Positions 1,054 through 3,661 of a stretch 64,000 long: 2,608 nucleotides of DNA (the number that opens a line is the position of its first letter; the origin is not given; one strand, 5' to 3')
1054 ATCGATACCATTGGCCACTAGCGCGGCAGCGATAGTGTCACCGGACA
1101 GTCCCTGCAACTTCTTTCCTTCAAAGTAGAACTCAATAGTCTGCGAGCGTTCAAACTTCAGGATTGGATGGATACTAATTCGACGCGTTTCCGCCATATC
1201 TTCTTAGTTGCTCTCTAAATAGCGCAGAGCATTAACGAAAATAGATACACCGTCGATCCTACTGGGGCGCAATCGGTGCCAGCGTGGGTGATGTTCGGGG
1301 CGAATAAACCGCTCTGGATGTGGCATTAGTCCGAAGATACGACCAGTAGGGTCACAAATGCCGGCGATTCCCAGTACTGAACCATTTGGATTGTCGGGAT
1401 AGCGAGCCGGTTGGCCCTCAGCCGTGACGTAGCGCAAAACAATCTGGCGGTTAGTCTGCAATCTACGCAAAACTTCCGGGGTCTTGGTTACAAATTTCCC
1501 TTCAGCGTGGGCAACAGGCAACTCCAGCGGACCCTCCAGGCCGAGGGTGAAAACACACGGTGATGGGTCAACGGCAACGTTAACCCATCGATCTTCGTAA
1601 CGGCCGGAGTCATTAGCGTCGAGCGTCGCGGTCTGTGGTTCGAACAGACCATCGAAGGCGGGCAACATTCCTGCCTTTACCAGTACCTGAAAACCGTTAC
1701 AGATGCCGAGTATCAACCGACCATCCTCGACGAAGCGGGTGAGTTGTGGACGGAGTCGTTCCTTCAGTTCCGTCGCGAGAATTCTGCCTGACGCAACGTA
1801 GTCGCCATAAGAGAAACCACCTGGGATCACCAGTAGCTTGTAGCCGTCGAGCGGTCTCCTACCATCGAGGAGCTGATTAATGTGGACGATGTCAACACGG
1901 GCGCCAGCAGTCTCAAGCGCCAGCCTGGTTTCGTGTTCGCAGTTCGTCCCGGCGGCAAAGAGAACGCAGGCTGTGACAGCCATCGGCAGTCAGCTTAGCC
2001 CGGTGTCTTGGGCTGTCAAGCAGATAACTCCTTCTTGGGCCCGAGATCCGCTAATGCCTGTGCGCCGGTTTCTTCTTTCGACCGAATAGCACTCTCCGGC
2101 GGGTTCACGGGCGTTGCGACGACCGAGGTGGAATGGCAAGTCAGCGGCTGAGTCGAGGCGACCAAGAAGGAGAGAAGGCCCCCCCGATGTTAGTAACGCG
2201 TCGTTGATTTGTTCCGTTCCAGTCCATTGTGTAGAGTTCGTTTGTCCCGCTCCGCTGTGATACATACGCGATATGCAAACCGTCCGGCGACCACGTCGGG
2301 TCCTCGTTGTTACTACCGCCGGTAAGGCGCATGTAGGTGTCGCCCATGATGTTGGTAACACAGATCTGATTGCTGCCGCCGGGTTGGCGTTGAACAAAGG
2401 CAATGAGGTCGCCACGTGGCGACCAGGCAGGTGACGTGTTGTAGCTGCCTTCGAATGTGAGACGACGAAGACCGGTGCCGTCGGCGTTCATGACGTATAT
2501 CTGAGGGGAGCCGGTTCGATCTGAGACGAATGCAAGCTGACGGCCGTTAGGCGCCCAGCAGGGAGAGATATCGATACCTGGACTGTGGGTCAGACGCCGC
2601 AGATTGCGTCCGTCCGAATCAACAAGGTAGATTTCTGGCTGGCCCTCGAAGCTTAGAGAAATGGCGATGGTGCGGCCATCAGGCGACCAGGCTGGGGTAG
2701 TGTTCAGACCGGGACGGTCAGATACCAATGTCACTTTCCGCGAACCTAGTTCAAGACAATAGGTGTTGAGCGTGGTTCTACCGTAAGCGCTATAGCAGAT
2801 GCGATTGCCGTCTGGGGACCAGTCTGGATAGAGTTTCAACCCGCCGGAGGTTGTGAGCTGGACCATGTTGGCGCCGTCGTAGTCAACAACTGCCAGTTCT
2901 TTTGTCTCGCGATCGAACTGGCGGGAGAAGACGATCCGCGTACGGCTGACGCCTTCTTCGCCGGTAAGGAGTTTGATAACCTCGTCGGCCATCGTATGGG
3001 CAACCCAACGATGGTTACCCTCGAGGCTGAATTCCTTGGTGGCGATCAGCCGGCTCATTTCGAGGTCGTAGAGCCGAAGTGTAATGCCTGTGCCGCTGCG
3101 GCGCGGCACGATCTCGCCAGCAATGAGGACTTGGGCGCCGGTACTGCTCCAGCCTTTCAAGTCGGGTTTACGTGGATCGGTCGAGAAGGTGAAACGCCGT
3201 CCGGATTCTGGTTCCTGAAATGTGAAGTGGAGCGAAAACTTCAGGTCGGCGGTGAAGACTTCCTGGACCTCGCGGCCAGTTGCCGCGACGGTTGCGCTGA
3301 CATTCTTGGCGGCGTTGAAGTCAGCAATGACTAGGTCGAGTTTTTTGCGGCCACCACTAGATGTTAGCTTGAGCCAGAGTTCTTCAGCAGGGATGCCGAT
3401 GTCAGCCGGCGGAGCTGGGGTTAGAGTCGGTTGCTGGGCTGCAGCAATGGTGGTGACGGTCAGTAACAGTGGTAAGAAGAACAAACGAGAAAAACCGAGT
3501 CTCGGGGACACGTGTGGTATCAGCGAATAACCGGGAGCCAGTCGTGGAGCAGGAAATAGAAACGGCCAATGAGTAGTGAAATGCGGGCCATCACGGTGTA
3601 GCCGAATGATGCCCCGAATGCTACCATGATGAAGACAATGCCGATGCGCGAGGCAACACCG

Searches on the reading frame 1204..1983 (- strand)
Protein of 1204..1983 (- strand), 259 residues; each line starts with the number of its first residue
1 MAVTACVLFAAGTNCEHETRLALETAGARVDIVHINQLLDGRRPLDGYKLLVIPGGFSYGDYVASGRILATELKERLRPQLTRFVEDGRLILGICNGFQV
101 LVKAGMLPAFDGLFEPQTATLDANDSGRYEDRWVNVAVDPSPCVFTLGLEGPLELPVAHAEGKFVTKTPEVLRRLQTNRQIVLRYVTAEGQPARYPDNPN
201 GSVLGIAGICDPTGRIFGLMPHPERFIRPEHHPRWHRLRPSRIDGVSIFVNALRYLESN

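Call 50: search_protein_families(library=pfam, proteins=[window:1204-1983:-], max_evalue=0.001)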
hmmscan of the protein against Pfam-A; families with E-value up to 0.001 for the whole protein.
window:1204-1983:- (259 aa): 4 families
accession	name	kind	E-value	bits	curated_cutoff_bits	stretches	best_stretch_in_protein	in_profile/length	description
PF13507.12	GATase_5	-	5.2e-79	265.4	27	1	4-255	3-259/260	CobB/CobQ-like glutamine amidotransferase domain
PF01965.30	DJ-1_PfpI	-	1.9e-05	25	26.6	1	47-108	61-114/165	DJ-1/PfpI family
PF07685.20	GATase_3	-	4.6e-05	23.6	27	1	45-103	37-90/196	CobB/CobQ-like glutamine amidotransferase domain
PF00117.34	GATase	-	0.00048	20.3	22.8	0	21-107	15-91/190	Glutamine amidotransferase class-I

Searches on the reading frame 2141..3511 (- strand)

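Call 50: search_protein_families(library=pfam, proteins=[window:2141-3511:-], max_evalue=0.001)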
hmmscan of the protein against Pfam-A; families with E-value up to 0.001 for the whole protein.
window:2141-3511:- (456 aa): 5 families
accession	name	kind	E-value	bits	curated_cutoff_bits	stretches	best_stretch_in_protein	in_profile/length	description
PF07676.18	PD40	-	8.6e-48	159.8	20.9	5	304-340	1-38/38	WD40-like Beta Propeller Repeat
PF04052.18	TolB_N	-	6.5e-10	39.5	22.4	1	52-150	7-100/106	TolB amino-terminal domain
PF00930.27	DPPIV_N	-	6.6e-10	38.7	22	0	291-356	22-83/354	Dipeptidyl peptidase IV (DPP IV) N-terminal region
PF25174.1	Beta-prop_THOC3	-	2e-06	27.5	305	1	231-371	54-187/272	THOC3 beta-propeller domain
PF14583.12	Pectate_lyase22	-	6.5e-06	25.6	30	0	294-349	218-275/386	Oligogalacturonate lyase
